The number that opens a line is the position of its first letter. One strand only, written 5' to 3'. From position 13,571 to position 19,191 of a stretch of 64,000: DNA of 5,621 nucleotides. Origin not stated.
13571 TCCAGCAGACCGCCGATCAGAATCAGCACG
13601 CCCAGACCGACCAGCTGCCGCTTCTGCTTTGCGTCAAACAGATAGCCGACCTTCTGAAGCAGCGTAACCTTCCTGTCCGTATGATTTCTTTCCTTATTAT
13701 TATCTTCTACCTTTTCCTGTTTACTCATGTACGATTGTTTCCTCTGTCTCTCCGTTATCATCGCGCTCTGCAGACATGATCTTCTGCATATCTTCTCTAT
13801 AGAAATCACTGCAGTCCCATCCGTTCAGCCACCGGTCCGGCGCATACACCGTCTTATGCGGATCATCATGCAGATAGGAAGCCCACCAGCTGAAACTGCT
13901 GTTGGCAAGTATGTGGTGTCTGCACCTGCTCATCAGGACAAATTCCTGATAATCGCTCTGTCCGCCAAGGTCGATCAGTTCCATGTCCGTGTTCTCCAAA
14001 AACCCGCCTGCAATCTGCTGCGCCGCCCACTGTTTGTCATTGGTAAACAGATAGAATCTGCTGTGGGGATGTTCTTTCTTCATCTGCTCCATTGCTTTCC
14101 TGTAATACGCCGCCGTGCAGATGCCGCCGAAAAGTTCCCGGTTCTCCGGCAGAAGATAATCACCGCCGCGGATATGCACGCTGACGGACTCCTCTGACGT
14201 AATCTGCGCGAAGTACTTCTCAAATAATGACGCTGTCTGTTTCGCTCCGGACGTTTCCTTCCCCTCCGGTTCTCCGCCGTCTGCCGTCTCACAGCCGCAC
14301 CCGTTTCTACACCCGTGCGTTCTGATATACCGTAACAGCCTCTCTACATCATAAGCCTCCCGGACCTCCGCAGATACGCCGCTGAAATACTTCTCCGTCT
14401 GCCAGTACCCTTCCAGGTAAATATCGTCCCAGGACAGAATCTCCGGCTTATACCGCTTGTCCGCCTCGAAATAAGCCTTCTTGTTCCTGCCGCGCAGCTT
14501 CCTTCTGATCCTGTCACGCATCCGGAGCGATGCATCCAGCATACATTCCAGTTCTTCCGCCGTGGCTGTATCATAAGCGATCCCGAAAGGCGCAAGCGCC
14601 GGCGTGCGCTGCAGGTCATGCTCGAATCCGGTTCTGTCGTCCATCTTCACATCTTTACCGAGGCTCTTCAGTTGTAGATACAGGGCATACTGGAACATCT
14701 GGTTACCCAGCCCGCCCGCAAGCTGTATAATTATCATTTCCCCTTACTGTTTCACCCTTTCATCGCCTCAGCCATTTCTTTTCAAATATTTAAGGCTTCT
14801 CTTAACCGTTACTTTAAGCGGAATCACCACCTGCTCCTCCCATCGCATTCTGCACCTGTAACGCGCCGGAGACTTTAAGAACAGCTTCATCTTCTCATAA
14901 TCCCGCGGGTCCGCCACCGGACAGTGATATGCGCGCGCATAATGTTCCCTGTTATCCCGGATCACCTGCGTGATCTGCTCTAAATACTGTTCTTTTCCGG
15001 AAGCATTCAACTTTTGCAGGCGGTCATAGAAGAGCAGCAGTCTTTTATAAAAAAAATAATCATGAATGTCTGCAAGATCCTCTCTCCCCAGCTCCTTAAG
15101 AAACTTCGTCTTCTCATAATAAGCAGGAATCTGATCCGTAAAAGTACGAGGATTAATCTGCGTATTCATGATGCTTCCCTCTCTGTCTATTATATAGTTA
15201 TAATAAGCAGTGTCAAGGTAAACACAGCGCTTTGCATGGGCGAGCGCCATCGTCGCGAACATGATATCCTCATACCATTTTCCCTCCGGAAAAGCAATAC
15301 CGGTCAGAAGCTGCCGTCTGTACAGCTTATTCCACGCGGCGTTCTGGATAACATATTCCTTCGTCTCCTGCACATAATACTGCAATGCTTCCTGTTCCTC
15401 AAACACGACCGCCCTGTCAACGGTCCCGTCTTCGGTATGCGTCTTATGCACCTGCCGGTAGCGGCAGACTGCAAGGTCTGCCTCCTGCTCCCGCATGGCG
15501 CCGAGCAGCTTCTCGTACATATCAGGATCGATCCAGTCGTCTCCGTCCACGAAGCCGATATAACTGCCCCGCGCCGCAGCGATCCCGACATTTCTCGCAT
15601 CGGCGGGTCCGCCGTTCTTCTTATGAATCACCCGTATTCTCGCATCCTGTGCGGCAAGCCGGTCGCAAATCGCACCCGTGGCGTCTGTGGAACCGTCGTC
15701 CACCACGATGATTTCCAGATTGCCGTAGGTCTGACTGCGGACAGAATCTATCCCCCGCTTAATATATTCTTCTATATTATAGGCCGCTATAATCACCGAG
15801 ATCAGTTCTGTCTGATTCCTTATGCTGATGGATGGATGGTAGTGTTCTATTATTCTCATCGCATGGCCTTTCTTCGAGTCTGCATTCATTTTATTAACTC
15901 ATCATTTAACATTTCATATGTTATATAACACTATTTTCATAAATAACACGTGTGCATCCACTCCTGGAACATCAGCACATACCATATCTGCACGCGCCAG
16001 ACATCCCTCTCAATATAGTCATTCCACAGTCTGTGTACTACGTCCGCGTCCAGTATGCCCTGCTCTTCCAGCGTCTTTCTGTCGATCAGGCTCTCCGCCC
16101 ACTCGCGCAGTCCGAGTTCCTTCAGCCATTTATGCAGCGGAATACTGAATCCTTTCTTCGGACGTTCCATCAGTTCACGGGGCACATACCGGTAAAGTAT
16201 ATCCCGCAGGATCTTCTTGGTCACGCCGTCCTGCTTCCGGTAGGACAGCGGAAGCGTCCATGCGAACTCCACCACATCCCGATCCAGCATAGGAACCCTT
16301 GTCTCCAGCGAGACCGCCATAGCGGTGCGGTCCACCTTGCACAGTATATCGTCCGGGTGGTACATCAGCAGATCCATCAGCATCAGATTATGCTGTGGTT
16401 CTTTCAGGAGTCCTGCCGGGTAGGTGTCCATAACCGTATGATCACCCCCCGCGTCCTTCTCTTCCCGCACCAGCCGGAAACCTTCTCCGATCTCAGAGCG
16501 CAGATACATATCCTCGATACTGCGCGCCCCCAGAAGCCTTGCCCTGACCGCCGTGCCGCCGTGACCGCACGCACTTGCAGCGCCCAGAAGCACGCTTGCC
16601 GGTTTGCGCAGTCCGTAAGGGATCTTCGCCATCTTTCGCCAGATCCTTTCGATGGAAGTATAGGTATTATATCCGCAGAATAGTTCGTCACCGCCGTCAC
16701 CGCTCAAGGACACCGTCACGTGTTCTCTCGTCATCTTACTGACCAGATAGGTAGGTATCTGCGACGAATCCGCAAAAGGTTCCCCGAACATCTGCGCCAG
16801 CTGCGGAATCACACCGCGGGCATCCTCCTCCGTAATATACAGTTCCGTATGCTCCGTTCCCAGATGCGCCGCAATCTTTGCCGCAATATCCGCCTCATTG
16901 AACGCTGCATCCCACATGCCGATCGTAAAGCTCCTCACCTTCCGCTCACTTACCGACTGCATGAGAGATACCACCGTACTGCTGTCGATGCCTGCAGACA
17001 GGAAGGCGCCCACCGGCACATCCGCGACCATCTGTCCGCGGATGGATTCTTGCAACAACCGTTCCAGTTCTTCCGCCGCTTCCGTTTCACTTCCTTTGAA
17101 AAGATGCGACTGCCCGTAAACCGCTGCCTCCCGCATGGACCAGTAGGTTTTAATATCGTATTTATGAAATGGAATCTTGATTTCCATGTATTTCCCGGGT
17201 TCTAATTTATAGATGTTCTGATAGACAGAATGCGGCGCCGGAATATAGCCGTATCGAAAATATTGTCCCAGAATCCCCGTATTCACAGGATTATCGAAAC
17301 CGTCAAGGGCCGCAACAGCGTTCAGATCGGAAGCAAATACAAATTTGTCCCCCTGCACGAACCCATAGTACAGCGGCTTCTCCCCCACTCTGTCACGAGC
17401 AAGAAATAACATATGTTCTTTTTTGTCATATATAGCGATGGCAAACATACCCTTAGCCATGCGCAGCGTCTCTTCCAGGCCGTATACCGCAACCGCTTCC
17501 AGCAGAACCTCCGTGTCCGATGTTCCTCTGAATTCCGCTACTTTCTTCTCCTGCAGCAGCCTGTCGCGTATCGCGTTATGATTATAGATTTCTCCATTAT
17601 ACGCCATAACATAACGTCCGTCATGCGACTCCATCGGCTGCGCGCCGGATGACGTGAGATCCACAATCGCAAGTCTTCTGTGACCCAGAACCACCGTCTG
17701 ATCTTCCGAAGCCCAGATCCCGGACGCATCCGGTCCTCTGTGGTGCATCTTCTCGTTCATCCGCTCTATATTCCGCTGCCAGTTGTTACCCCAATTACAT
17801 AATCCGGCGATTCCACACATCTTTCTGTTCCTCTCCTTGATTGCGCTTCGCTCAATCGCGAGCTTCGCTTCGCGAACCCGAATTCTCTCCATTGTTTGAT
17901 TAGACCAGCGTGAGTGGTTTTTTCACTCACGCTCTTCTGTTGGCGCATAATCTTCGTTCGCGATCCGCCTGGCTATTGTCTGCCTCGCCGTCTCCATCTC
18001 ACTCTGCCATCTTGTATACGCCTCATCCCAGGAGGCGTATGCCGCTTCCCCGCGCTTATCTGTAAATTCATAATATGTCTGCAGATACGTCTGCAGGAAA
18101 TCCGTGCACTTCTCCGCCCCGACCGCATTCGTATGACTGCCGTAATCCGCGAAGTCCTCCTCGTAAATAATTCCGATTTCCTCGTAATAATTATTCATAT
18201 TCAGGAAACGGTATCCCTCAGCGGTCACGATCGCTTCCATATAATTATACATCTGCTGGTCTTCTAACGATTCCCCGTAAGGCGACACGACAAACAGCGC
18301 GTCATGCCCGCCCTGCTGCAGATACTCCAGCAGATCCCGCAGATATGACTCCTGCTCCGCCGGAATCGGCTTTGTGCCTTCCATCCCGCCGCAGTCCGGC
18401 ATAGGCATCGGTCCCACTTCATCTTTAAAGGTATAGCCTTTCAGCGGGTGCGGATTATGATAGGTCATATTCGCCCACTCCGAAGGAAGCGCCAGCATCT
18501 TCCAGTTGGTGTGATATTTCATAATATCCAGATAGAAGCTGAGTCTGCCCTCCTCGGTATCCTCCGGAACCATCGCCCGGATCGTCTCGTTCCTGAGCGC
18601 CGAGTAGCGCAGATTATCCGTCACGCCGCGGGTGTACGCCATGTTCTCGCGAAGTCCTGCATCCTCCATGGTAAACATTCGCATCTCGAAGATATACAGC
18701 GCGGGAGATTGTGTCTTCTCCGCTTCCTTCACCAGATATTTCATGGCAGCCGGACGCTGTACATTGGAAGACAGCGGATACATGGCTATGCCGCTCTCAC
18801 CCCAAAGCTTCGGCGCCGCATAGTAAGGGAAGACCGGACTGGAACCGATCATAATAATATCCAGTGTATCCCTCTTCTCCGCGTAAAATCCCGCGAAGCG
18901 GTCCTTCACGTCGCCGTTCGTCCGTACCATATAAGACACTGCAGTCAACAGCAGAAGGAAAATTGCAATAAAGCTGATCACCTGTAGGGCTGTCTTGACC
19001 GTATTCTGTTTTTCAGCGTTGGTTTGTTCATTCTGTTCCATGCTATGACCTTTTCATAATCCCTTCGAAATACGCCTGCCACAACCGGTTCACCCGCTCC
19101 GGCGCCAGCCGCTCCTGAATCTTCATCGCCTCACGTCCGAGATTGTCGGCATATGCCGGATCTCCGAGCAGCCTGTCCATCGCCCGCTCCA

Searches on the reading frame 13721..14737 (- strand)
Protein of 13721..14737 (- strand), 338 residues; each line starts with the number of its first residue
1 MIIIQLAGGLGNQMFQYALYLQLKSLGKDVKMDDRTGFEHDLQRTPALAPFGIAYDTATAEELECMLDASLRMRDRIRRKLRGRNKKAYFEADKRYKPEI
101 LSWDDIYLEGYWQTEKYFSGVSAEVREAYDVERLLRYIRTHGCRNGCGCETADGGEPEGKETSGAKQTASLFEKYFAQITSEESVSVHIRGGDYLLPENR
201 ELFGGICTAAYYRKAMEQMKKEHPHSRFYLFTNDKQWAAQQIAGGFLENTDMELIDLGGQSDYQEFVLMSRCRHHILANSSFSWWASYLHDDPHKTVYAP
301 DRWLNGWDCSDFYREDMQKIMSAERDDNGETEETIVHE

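Call 16: search_protein_families(library=pfam, proteins=[window:13721-14737:-], max_evalue=0.000001)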
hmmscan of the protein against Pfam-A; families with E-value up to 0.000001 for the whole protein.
window:13721-14737:- (338 aa): 1 family
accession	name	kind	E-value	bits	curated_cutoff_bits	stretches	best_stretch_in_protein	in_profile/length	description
PF01531.22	Glyco_transf_11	-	3.2e-24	86.1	23.9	1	180-291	161-267/298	Glycosyl transferase family 11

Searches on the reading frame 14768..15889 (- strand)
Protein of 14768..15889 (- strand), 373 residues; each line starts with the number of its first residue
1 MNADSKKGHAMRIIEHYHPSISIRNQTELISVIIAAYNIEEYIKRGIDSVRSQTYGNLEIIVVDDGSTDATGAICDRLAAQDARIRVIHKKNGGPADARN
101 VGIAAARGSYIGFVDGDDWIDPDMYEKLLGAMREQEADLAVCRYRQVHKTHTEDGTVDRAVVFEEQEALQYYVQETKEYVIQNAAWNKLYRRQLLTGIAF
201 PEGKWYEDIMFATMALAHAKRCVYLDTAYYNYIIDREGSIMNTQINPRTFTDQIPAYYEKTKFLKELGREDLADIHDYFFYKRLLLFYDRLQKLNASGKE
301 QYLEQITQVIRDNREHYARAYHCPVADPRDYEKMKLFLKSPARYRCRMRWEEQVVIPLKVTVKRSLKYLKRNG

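Call 16: search_protein_families(library=pfam, proteins=[window:14768-15889:-], max_evalue=0.000001)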
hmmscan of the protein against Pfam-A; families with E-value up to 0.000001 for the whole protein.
window:14768-15889:- (373 aa): 3 families
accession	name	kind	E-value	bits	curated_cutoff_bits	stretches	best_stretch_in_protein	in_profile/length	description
PF00535.33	Glycos_transf_2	-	2.9e-40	138.4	23.3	1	31-193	1-162/168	Glycosyl transferase family 2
PF10111.15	Glyco_tranf_2_2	-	1e-13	51.9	27.3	1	31-133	1-112/276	Glycosyltransferase like family 2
PF13641.12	Glyco_tranf_2_3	-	4.3e-13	50.3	27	1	30-197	3-173/230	Glycosyltransferase like family 2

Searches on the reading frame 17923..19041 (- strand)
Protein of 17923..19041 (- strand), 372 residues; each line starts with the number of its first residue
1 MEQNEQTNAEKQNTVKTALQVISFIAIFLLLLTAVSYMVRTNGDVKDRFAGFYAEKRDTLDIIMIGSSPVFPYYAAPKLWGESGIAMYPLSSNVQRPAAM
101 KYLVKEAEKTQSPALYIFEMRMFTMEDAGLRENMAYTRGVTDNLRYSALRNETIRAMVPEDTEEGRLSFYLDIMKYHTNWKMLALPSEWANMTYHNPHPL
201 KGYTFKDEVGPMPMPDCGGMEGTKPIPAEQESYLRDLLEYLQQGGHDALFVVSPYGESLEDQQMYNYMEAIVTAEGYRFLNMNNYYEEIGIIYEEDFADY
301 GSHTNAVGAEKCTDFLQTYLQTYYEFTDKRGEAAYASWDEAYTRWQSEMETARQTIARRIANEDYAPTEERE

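Call 16: search_protein_families(library=pfam, proteins=[window:17923-19041:-], max_evalue=0.000001)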
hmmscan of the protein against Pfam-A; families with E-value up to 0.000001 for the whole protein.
window:17923-19041:- (372 aa): 0 families

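Call 77: search_protein_families(library=pfam, proteins=[window:17923-19041:-], max_evalue=0.5)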
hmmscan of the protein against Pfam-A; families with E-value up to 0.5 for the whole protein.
window:17923-19041:- (372 aa): 3 families
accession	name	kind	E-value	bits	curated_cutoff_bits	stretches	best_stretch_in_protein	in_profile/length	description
PF00701.28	DHDPS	-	0.12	11.6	22.1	1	239-275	90-126/289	Dihydrodipicolinate synthetase family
PF24358.1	ABCC10_N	-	0.22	11.4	26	1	9-35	169-195/200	ABCC10 N-terminal domain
PF23973.1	DUF7299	-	0.27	11.8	27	0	323-346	26-49/77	Family of unknown function (DUF7299)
